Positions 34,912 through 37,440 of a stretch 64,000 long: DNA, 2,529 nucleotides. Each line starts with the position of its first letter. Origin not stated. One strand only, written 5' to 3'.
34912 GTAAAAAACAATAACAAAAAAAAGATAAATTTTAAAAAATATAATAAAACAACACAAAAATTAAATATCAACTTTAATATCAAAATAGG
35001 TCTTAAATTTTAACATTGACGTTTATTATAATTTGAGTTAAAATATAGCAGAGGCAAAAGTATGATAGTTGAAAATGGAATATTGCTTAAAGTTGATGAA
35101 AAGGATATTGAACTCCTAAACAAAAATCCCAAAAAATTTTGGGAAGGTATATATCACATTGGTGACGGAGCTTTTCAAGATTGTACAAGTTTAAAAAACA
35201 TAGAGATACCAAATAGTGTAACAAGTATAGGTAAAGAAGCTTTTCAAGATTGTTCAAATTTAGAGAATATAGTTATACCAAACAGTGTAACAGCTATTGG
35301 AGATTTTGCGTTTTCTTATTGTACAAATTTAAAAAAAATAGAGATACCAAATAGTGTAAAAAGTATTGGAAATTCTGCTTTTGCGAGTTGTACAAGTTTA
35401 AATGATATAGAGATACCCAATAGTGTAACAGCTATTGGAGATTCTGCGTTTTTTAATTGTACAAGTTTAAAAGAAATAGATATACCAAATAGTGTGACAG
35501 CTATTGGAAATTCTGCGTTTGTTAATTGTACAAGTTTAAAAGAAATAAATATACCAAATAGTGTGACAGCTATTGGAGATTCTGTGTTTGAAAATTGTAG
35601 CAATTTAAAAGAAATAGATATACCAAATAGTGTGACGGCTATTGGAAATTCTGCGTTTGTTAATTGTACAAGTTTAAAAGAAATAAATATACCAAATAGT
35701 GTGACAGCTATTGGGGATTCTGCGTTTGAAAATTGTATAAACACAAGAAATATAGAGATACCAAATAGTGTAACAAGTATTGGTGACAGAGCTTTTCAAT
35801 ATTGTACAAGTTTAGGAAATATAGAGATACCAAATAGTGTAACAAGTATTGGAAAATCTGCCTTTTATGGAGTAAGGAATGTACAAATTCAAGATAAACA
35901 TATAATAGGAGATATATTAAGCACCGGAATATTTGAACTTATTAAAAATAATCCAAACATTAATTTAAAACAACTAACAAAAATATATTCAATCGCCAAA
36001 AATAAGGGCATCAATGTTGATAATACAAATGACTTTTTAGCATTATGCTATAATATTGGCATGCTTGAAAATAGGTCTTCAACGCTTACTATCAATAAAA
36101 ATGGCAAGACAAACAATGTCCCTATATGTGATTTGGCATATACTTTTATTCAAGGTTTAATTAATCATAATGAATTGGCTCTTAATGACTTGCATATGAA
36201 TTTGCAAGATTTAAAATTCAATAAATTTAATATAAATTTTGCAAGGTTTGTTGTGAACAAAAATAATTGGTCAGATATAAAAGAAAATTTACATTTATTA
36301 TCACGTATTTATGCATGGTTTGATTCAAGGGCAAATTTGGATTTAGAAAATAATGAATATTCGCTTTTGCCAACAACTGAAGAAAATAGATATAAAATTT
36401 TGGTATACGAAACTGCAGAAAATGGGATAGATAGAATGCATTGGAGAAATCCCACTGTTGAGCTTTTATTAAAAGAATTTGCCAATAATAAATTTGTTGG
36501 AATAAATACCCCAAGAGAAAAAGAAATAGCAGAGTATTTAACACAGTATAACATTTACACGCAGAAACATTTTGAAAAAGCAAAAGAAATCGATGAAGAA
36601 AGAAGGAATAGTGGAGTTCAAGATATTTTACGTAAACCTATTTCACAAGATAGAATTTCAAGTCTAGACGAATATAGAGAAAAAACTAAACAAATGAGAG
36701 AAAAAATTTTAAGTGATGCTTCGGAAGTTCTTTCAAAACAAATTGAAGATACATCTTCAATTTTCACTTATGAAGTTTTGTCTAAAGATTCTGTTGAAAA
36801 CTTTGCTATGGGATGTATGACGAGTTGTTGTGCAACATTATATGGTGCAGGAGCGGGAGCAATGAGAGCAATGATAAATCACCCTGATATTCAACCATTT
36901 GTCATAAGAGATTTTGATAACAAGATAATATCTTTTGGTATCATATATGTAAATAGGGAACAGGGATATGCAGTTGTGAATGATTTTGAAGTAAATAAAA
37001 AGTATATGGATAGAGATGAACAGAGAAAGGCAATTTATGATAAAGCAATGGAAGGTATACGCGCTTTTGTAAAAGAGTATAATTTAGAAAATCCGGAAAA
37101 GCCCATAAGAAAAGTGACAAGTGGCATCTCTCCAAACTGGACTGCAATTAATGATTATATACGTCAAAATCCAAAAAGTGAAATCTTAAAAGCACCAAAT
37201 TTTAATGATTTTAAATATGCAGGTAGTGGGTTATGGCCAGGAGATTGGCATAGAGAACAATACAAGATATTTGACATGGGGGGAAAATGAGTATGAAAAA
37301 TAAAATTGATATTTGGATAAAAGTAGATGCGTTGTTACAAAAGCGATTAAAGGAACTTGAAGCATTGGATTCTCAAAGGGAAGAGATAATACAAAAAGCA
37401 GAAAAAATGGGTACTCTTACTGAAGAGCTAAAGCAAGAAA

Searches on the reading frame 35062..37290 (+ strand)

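Call 51: search_protein_families(library=pfam, proteins=[window:35062-37290:+], max_evalue=0.01)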
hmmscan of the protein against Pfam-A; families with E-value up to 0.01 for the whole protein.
window:35062-37290:+ (742 aa): 5 families
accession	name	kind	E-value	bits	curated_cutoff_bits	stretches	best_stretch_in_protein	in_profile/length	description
PF13306.12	LRR_5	-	1.3e-94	313.2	27.7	3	100-227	1-125/127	BspA type Leucine rich repeat region (6 copies)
PF13855.12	LRR_8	-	4.8e-23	81.1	27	2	166-211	11-57/61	Leucine rich repeat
PF01457.22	Peptidase_M8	-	2.6e-06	26.9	21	0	116-164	476-524/529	Leishmanolysin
PF23952.1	LRR_EndoS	-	3e-06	27.9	27.9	0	132-189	57-115/116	Endo-beta-N-acetylglucosaminidase EndoS LRR domain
PF21756.2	DacZ_T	-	0.0025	18.4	27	0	180-215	28-63/106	Probable sensor domain DacZ_T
